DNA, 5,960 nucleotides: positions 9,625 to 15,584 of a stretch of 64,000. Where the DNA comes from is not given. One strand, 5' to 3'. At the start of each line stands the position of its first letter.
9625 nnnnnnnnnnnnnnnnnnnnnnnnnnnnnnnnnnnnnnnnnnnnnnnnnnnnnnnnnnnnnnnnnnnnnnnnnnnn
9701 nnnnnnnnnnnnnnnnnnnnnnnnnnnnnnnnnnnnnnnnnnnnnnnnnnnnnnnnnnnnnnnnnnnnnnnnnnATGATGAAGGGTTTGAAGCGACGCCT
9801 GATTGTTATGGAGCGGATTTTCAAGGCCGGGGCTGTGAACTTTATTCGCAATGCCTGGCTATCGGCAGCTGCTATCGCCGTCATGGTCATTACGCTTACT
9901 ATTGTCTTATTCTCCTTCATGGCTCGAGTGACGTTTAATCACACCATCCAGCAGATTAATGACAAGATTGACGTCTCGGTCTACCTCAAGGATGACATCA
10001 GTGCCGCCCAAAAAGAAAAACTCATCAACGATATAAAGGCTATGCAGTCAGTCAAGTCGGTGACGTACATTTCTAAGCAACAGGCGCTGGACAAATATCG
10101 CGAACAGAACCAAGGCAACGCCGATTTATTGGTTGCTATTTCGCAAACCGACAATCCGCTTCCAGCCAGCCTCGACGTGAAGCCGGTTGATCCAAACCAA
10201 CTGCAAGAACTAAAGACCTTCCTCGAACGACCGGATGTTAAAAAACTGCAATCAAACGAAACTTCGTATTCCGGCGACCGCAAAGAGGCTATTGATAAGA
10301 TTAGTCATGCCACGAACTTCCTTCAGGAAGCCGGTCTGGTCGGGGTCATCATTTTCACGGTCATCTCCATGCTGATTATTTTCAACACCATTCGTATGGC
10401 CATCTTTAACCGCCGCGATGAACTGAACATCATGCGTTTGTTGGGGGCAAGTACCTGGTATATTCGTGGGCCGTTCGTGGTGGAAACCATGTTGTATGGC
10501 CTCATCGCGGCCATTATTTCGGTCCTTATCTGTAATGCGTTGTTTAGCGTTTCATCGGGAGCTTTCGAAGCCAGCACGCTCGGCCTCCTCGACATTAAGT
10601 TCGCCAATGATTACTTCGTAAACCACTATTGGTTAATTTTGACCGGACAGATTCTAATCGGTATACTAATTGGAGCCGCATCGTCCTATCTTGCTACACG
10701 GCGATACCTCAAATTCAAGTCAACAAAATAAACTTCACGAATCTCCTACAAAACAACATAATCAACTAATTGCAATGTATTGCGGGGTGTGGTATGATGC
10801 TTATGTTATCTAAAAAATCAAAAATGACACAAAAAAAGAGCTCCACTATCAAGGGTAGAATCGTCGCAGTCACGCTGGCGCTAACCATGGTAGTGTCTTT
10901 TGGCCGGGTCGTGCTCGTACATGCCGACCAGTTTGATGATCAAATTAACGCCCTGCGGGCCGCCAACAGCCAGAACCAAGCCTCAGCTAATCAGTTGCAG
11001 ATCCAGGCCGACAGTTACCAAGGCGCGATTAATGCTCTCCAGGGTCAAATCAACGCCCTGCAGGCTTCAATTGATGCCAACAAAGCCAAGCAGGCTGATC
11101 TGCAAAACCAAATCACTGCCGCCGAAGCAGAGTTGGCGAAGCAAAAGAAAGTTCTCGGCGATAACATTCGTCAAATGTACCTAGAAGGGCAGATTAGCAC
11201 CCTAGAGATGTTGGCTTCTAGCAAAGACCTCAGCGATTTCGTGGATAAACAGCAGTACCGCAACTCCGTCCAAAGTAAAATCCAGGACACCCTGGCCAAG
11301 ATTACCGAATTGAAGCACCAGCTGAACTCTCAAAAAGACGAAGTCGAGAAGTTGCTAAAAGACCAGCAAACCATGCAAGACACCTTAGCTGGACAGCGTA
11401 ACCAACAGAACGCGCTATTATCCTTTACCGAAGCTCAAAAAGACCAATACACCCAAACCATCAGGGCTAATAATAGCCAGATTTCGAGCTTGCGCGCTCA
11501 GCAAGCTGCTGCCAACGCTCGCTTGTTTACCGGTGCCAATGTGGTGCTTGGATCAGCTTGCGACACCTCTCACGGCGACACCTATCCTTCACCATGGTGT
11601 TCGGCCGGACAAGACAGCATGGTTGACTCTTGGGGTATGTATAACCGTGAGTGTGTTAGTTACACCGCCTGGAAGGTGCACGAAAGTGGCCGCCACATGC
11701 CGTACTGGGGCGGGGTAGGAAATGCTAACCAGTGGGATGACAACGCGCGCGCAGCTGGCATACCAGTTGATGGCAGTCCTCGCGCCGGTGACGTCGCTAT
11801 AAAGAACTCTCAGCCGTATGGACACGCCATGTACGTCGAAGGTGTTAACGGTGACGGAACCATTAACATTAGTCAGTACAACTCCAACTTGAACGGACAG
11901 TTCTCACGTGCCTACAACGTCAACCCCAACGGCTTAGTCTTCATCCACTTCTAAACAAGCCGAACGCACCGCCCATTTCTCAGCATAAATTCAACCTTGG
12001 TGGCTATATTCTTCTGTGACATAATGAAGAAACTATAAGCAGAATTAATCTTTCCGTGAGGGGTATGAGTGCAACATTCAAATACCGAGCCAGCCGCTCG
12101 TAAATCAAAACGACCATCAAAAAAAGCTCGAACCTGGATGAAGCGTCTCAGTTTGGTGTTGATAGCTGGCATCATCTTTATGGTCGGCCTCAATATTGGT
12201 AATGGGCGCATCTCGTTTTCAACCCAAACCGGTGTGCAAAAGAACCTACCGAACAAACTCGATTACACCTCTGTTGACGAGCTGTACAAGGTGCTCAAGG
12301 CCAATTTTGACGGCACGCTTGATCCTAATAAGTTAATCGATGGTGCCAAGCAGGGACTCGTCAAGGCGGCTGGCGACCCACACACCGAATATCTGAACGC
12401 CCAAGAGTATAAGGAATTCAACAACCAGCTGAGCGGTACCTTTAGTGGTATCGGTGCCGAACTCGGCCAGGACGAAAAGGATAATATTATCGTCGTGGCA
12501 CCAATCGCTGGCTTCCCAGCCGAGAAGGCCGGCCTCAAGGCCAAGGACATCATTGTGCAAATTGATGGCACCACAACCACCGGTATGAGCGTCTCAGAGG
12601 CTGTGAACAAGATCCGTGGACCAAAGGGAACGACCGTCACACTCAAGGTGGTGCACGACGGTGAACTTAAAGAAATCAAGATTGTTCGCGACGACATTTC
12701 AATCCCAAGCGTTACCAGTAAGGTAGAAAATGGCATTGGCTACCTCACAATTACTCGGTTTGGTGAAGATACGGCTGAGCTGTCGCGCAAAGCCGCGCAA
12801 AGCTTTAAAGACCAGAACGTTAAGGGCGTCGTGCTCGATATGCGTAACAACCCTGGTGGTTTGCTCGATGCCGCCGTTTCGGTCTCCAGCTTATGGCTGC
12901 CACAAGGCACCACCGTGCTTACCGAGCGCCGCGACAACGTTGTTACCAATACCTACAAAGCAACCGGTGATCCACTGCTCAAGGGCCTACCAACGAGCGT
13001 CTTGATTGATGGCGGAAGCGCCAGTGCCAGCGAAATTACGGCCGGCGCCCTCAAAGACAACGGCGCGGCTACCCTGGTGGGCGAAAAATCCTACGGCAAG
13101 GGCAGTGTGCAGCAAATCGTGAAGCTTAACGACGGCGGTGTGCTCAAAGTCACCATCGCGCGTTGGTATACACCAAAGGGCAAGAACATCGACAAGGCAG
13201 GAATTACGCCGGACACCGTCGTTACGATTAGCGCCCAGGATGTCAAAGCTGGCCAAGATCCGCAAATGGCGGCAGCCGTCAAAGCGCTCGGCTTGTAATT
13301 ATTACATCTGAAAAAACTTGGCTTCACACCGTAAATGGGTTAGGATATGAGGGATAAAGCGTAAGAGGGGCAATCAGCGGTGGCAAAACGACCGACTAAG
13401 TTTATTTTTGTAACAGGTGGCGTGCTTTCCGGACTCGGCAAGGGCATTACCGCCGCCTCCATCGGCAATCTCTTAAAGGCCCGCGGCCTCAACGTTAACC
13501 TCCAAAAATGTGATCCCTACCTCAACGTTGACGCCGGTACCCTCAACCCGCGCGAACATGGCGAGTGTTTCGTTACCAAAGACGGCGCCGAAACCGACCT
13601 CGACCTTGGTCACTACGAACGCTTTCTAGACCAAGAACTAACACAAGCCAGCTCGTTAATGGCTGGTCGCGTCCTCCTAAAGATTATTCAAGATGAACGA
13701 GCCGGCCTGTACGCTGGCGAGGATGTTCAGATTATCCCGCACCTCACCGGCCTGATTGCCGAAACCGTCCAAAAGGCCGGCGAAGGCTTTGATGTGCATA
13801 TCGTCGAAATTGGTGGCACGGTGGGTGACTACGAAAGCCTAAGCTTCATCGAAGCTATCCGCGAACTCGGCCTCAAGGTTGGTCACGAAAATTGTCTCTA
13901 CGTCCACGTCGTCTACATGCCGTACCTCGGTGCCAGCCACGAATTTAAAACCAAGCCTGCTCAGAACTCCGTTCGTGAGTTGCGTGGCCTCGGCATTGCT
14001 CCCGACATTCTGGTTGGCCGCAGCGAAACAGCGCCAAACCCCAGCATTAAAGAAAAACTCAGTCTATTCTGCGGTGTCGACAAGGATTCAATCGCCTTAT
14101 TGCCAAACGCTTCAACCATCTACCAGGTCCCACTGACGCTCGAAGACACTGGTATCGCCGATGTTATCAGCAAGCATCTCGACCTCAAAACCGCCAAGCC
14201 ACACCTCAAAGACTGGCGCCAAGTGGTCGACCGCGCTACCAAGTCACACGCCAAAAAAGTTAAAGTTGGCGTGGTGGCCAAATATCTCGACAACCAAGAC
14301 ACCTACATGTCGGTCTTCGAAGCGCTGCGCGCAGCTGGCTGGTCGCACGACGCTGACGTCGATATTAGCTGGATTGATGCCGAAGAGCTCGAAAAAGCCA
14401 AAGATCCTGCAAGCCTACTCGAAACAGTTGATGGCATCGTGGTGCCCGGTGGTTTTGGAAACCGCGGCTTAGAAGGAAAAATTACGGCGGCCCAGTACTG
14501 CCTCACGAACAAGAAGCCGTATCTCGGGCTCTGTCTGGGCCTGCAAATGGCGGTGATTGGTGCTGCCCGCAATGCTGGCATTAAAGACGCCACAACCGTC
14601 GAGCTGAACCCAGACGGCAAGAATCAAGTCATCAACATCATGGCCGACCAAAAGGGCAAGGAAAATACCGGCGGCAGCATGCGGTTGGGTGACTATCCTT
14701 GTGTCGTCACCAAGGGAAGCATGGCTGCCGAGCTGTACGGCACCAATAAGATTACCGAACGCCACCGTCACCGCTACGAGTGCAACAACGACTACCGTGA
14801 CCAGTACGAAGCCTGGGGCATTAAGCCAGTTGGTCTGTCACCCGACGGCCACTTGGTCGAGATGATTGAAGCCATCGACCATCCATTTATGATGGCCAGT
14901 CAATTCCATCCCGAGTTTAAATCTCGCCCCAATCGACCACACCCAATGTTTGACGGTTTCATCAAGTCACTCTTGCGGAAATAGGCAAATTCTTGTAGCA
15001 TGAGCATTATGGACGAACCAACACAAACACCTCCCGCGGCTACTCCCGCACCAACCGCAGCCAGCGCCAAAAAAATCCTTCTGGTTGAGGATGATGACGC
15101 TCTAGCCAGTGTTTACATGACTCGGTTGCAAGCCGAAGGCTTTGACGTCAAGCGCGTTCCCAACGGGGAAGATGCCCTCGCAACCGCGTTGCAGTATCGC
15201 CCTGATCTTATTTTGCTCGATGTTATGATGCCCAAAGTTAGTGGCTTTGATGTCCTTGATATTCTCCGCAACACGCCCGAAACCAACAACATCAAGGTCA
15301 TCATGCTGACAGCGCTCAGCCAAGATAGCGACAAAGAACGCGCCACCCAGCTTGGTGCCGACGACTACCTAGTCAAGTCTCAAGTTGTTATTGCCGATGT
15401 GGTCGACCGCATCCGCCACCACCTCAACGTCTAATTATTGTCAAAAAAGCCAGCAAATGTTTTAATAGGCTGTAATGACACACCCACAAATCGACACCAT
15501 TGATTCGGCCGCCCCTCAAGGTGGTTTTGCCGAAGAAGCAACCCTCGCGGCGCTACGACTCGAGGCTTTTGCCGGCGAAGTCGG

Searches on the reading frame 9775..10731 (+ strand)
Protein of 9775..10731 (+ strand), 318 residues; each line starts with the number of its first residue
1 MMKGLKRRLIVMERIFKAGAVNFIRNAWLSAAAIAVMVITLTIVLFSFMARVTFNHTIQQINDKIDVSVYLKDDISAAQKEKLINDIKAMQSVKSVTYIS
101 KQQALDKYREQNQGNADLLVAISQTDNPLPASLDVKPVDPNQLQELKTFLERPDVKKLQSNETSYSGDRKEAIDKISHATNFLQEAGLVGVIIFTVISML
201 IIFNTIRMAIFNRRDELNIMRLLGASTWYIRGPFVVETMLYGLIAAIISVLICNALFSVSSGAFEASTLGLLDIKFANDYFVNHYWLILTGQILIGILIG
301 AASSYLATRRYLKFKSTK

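Call 64: search_protein_families(library=pfam, proteins=[window:9775-10731:+], max_evalue=0.00001)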
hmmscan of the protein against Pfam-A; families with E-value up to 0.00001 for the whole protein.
window:9775-10731:+ (318 aa): 2 families
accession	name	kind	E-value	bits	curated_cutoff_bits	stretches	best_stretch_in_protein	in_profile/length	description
PF18075.7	FtsX_ECD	-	5.2e-22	78.7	23.5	1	66-151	2-88/96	FtsX extracellular domain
PF02687.27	FtsX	-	4.3e-16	59.5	25.5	1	190-312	3-116/120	FtsX-like permease C-terminal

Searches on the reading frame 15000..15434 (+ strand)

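Call 65: search_protein_families(library=pfam, proteins=[window:15000-15434:+], max_evalue=0.00001)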
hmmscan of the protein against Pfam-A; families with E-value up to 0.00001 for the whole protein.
window:15000-15434:+ (144 aa): 1 family
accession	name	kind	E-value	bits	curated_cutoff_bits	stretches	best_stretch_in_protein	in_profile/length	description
PF00072.30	Response_reg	-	5.4e-25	88.2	30.2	1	26-127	1-100/111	Response regulator receiver domain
